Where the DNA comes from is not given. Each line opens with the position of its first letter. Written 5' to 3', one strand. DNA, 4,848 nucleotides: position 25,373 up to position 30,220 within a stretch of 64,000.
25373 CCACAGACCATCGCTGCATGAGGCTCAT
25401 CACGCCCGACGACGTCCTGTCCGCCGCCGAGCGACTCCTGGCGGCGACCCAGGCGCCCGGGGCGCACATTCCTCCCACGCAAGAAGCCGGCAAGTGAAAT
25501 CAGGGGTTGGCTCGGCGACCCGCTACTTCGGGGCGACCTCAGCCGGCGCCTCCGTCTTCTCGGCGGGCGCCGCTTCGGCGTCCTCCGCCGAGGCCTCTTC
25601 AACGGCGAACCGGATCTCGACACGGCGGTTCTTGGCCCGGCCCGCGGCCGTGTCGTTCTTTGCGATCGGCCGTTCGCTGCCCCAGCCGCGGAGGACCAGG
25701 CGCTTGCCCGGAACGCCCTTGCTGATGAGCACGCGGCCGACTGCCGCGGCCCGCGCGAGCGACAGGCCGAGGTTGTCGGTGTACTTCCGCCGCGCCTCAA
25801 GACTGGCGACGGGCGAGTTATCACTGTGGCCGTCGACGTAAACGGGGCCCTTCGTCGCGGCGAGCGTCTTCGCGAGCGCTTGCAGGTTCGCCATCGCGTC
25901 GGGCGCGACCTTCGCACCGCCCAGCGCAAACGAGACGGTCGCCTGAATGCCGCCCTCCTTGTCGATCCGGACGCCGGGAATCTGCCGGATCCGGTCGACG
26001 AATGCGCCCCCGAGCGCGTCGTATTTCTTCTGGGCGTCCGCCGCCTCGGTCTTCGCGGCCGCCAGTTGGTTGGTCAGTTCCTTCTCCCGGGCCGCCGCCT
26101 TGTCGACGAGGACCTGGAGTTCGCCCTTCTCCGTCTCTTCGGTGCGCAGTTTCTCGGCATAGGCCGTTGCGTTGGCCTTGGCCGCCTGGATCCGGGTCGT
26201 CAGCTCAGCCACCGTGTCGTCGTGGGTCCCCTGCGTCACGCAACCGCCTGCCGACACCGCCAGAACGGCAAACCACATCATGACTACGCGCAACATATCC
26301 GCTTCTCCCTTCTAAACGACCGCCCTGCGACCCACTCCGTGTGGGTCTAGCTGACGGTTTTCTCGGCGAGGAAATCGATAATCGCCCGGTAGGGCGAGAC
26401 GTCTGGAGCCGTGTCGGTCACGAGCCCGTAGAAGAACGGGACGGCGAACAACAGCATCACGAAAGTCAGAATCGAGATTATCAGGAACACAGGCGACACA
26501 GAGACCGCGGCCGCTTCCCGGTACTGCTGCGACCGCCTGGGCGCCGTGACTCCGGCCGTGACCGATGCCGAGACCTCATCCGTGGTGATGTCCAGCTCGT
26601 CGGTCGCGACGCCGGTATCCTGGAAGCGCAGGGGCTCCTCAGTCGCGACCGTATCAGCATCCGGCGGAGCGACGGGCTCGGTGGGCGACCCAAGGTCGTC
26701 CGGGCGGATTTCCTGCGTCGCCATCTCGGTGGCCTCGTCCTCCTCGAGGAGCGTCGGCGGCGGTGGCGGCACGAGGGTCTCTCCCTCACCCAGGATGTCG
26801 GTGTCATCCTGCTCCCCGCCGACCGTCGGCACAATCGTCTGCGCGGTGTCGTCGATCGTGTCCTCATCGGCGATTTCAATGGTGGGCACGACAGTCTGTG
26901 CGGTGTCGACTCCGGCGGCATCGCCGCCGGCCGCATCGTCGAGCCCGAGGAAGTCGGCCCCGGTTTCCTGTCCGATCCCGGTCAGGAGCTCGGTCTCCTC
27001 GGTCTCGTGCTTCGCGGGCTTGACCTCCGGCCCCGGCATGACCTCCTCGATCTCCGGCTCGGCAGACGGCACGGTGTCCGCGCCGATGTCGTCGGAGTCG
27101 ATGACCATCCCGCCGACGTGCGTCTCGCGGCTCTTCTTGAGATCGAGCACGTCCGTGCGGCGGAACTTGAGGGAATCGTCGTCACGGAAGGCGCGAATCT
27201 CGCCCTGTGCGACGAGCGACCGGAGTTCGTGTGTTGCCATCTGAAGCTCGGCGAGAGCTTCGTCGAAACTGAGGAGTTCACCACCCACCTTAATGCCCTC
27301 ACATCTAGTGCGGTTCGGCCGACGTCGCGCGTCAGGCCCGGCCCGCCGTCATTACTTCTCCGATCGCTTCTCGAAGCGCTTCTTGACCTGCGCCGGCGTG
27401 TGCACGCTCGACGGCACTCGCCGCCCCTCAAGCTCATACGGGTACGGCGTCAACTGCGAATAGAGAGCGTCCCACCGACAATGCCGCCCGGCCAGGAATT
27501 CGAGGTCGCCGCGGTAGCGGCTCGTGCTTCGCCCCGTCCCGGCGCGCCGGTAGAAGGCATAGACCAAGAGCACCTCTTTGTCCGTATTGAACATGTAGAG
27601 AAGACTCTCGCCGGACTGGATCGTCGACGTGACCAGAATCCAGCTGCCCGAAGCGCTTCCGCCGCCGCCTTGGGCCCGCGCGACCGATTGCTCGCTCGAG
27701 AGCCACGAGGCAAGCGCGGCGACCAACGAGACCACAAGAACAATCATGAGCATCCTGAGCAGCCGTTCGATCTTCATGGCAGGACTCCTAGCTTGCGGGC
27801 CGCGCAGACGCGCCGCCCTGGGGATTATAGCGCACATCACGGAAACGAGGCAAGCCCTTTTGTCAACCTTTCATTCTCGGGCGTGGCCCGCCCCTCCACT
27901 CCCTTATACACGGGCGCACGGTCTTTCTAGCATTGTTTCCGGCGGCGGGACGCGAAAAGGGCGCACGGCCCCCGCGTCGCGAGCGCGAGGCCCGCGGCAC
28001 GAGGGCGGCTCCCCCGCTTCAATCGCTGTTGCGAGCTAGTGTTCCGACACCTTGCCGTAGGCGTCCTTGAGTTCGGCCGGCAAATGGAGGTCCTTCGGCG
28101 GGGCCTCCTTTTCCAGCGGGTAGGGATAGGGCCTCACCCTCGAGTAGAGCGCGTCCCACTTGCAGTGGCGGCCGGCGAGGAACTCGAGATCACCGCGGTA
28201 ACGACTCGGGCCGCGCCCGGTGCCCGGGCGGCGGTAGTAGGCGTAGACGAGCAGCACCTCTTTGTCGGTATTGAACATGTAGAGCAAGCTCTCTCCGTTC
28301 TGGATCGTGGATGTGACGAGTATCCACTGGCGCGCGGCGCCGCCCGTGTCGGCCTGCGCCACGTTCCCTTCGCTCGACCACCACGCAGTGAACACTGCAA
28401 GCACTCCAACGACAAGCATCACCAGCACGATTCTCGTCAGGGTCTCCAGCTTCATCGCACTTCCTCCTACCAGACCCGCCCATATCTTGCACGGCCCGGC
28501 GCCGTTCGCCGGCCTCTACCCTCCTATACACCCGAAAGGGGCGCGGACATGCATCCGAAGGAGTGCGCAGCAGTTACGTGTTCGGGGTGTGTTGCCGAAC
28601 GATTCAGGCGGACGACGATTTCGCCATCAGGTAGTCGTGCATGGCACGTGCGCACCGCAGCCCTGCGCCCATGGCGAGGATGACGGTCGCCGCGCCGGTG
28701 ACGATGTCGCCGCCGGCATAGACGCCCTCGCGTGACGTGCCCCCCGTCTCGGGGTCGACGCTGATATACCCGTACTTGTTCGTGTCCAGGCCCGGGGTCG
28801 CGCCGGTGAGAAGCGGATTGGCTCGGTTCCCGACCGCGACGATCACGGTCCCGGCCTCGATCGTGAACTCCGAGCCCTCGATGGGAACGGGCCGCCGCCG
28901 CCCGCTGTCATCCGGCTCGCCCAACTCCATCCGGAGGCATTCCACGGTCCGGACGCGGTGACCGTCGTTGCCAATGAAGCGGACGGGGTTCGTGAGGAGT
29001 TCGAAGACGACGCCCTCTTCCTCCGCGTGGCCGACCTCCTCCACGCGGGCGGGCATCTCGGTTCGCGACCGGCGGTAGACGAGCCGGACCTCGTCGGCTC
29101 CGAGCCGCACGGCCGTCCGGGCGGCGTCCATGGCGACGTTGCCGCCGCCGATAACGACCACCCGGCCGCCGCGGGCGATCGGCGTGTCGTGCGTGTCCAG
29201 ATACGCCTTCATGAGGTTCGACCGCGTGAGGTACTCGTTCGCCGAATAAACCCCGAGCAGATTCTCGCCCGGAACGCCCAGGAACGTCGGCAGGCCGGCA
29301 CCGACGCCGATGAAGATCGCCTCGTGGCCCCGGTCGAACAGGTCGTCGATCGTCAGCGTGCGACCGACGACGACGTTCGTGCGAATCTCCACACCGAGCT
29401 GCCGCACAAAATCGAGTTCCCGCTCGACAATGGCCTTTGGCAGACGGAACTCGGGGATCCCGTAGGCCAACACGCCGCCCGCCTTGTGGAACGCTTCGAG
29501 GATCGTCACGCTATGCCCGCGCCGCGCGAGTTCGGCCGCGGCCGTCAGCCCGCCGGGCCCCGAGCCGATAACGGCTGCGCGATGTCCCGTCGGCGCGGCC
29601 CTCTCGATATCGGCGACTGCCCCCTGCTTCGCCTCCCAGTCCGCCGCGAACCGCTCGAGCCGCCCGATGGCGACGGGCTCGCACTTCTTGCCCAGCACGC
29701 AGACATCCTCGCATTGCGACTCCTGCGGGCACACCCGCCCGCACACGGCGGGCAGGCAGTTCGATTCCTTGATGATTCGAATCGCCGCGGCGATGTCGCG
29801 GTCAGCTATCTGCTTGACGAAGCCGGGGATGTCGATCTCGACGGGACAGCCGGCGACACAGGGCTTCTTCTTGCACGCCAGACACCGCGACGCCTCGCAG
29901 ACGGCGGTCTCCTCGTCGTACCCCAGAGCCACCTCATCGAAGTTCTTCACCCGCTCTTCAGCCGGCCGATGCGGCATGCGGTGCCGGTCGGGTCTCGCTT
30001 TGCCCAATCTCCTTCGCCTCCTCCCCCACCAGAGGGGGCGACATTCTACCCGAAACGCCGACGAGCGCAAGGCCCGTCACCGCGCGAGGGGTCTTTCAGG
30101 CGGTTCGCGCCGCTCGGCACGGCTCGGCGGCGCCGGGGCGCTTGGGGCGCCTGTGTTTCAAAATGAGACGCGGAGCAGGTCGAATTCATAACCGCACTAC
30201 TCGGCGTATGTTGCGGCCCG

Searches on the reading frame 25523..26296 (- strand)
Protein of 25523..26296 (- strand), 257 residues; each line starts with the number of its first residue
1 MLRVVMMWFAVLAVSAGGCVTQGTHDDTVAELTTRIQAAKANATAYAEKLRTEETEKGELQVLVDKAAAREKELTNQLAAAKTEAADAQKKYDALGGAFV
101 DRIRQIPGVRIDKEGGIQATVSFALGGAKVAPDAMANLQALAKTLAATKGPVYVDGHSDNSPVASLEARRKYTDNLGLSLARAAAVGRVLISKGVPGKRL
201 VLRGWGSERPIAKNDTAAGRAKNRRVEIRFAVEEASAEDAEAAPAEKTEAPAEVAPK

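Call 68: search_protein_families(library=pfam, proteins=[window:25523-26296:-], max_evalue=0.001)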
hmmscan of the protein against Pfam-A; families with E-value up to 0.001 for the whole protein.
window:25523-26296:- (257 aa): 1 family
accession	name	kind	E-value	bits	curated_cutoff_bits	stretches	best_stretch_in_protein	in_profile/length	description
PF00691.25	OmpA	-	1.6e-17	64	27.2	1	123-224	2-98/98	OmpA family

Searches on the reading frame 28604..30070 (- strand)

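Call 69: search_protein_families(library=pfam, proteins=[window:28604-30070:-], max_evalue=0.001)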
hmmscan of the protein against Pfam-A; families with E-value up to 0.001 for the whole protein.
window:28604-30070:- (488 aa): 14 families
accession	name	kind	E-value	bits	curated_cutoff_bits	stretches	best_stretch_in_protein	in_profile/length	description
PF14691.11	Fer4_20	-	3.4e-42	143.3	25.8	1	40-150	1-112/113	Dihydroprymidine dehydrogenase domain II, 4Fe-4S cluster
PF07992.20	Pyr_redox_2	-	4.5e-33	115.3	26.1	1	165-470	3-291/291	Pyridine nucleotide-disulphide oxidoreductase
PF00070.33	Pyr_redox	-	1.4e-11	45.2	22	1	303-377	1-78/82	Pyridine nucleotide-disulphide oxidoreductase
PF13738.12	Pyr_redox_3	-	9.2e-11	42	30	1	292-338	155-200/305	Pyridine nucleotide-disulphide oxidoreductase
PF13450.12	NAD_binding_8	-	1.7e-08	35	21.9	1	167-200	1-34/68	NAD(P)-binding Rossmann-like domain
PF12831.13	FAD_oxidored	-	2.1e-07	31.1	27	1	166-204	3-41/416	FAD dependent oxidoreductase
PF01262.27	AlaDh_PNT_C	-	3.8e-07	30.2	23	1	275-326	3-53/214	Alanine dehydrogenase/PNT, C-terminal domain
PF00890.30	FAD_binding_2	-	1.5e-05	24.9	20.4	1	166-202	3-39/414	FAD binding domain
PF01266.30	DAO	-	5.4e-05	23.3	27.9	1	165-198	2-35/353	FAD dependent oxidoreductase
PF03486.20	HI0933_like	-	6e-05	23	50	1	164-198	2-36/244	HI0933-like protein Rossmann domain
PF01494.25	FAD_binding_3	-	0.00013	21.7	22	1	165-195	4-34/349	FAD binding domain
PF01946.23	Thi4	-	0.00022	21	26.2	1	166-229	21-84/235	Thi4 family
PF01593.30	Amino_oxidase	-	0.00041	20.2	19.8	1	173-199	2-28/443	Flavin containing amine oxidoreductase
PF01134.28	GIDA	-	0.00091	18.8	22.1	0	166-194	3-29/391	Glucose inhibited division protein A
